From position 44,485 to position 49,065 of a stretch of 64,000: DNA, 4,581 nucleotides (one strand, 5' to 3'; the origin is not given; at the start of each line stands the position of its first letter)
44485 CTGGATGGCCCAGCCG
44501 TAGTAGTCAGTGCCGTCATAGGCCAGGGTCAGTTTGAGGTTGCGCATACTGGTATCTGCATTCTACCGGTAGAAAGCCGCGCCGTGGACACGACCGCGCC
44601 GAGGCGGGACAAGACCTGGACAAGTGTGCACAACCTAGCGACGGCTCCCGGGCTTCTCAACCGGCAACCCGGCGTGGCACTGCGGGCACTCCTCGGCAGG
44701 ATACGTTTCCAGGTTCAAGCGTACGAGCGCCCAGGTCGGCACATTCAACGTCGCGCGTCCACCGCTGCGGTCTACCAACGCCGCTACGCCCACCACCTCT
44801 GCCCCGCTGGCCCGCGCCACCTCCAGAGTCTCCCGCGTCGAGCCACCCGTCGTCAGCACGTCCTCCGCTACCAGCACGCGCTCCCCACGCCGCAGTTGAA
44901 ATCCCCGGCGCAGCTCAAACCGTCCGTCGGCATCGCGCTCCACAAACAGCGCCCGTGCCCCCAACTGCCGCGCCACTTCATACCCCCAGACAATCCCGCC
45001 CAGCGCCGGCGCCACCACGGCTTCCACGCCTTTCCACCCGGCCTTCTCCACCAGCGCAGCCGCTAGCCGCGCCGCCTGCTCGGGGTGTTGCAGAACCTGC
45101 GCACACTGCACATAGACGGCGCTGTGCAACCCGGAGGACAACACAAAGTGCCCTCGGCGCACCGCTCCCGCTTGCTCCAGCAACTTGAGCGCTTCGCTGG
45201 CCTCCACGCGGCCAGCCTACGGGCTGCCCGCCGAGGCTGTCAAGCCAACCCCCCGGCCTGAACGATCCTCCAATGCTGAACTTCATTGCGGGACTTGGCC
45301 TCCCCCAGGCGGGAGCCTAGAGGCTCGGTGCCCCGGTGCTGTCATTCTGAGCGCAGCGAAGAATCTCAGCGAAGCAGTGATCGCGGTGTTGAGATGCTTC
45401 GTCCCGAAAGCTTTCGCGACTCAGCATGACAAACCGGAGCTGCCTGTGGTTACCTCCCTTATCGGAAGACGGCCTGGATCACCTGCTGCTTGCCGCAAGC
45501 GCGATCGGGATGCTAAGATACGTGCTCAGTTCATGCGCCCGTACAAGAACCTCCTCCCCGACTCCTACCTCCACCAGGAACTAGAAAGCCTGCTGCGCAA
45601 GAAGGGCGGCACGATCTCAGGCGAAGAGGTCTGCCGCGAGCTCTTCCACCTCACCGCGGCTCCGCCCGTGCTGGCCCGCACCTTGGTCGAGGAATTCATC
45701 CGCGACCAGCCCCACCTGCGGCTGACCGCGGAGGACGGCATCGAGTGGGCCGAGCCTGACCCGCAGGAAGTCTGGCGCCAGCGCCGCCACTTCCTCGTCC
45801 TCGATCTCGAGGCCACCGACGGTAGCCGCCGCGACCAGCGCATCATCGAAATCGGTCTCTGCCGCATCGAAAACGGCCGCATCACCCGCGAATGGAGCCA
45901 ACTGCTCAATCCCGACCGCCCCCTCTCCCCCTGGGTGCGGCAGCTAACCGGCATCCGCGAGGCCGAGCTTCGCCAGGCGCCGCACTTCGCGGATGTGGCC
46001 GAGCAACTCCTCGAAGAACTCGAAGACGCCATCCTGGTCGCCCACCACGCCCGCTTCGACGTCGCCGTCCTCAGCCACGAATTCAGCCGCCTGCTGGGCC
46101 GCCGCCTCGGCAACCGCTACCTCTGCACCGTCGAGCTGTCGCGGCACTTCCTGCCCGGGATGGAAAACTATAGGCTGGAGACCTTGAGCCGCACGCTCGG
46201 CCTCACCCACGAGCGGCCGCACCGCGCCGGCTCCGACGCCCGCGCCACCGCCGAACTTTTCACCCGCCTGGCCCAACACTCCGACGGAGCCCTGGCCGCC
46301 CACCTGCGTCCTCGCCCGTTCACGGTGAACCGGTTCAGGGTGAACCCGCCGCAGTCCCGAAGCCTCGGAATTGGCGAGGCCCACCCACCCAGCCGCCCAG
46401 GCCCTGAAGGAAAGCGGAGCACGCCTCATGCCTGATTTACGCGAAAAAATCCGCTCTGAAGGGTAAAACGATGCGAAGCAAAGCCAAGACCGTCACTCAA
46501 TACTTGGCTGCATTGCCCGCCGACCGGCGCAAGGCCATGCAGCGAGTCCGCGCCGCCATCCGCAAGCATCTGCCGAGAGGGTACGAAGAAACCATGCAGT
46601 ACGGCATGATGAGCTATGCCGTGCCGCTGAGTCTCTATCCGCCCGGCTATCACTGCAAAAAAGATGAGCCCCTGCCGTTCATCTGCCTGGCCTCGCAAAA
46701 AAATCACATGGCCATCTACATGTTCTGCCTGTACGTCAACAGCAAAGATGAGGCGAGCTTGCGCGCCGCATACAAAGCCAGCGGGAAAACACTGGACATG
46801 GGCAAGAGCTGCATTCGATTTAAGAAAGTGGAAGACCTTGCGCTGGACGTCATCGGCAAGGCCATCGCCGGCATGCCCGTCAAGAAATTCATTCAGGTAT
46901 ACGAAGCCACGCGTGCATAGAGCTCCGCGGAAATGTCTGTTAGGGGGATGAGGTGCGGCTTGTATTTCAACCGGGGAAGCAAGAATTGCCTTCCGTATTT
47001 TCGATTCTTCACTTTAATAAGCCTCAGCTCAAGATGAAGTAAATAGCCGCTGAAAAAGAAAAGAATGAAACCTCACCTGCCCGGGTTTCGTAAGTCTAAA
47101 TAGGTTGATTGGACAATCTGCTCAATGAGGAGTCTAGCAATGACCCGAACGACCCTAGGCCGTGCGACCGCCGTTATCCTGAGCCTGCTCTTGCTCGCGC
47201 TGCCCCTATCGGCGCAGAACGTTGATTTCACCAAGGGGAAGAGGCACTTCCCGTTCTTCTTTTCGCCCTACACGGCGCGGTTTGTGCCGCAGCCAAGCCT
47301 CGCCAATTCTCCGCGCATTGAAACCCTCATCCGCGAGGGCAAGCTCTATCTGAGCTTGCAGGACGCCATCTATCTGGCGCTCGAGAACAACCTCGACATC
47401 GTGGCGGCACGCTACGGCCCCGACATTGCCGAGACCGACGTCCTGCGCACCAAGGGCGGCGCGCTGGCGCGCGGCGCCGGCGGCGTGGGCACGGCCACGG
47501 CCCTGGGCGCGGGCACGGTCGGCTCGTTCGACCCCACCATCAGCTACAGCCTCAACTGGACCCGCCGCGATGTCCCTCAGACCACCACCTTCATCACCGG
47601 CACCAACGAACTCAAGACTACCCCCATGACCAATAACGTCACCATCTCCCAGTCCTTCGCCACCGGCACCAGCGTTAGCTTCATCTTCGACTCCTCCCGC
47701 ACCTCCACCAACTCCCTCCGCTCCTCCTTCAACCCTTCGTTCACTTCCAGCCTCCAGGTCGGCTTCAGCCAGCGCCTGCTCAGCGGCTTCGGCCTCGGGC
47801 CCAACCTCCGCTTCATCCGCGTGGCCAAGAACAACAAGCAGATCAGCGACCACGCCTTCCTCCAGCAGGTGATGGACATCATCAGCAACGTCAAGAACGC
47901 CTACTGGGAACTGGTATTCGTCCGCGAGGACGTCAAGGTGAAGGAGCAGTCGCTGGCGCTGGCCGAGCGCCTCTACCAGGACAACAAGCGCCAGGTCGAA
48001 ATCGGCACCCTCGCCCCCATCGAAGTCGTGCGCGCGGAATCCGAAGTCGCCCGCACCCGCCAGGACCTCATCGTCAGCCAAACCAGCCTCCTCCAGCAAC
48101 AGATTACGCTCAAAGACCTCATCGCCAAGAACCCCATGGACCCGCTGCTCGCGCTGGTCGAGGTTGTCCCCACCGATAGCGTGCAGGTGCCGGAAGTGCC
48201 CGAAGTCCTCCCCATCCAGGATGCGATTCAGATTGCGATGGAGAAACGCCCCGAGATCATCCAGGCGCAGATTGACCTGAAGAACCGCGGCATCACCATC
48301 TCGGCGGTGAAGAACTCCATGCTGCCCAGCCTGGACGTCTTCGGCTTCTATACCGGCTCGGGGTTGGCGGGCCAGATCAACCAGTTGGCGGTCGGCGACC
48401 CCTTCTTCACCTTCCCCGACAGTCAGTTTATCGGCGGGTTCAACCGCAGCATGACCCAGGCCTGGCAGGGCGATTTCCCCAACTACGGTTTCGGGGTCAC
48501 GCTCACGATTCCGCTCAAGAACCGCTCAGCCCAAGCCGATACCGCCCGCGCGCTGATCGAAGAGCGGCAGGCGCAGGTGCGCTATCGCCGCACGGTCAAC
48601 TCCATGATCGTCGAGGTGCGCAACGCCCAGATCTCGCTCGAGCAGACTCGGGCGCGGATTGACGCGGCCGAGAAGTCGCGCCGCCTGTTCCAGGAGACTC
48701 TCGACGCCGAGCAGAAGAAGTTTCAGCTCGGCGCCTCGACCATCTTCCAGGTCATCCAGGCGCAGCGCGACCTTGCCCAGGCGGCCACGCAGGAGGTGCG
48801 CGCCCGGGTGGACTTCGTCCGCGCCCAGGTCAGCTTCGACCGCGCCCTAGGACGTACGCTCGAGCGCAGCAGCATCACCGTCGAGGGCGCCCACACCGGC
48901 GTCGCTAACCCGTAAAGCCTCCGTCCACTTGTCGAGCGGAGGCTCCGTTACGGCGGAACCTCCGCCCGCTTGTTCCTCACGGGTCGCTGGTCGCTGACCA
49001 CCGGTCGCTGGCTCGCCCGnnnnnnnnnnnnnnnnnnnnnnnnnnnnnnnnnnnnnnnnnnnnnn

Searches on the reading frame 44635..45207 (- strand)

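Call 21: search_protein_families(library=pfam, max_evalue=0.00001, proteins=[window:44635-45207:-])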
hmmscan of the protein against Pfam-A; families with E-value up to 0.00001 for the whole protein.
window:44635-45207:- (190 aa): 1 family
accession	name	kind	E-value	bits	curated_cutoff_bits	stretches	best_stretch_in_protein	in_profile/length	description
PF00156.33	Pribosyltran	-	7.2e-14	51.8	26.3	1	37-151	4-130/158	Phosphoribosyl transferase domain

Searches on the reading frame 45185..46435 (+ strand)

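Call 21: search_protein_families(library=pfam, max_evalue=0.00001, proteins=[window:45185-46435:+])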
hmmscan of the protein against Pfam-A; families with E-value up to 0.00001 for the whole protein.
window:45185-46435:+ (416 aa): 1 family
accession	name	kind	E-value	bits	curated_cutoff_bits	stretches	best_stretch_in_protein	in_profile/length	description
PF00929.31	RNase_T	-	1.2e-31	111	24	1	204-359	1-164/164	Exonuclease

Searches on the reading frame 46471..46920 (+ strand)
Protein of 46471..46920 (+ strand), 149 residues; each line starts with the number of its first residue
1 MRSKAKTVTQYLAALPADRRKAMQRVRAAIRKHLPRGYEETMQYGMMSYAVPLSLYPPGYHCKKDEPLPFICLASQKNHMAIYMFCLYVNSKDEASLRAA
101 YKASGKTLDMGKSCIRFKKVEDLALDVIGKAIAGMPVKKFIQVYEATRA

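Call 21: search_protein_families(library=pfam, max_evalue=0.00001, proteins=[window:46471-46920:+])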
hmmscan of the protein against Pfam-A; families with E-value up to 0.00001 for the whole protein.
window:46471-46920:+ (149 aa): 1 family
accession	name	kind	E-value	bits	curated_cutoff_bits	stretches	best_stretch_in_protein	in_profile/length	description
PF08818.16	DUF1801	-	2.8e-14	53.7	27.2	1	19-132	1-81/85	Domain of unknown function (DU1801)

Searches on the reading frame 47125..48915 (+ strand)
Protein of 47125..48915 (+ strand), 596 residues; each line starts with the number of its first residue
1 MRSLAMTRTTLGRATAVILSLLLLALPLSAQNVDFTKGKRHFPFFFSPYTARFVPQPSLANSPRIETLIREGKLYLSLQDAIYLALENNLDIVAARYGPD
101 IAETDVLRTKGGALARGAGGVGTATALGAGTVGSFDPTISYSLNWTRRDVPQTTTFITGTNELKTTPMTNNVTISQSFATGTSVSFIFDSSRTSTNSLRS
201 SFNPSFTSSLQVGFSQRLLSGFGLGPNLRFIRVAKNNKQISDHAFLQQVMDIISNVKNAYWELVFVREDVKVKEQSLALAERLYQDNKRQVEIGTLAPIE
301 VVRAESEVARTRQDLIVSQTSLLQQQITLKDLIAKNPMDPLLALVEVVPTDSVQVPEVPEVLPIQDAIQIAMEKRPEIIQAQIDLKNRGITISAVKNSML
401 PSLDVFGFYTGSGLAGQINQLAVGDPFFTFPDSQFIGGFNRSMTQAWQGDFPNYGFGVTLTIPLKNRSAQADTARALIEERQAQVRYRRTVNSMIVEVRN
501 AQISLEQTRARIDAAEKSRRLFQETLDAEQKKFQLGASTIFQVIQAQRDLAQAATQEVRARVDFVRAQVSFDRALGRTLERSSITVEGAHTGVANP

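Call 21: search_protein_families(library=pfam, max_evalue=0.00001, proteins=[window:47125-48915:+])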
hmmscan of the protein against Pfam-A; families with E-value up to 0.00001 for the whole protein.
window:47125-48915:+ (596 aa): 1 family
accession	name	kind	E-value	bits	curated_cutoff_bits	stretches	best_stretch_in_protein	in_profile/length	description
PF02321.23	OEP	-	4.1e-44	151.1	22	2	365-576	2-187/187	Outer membrane efflux protein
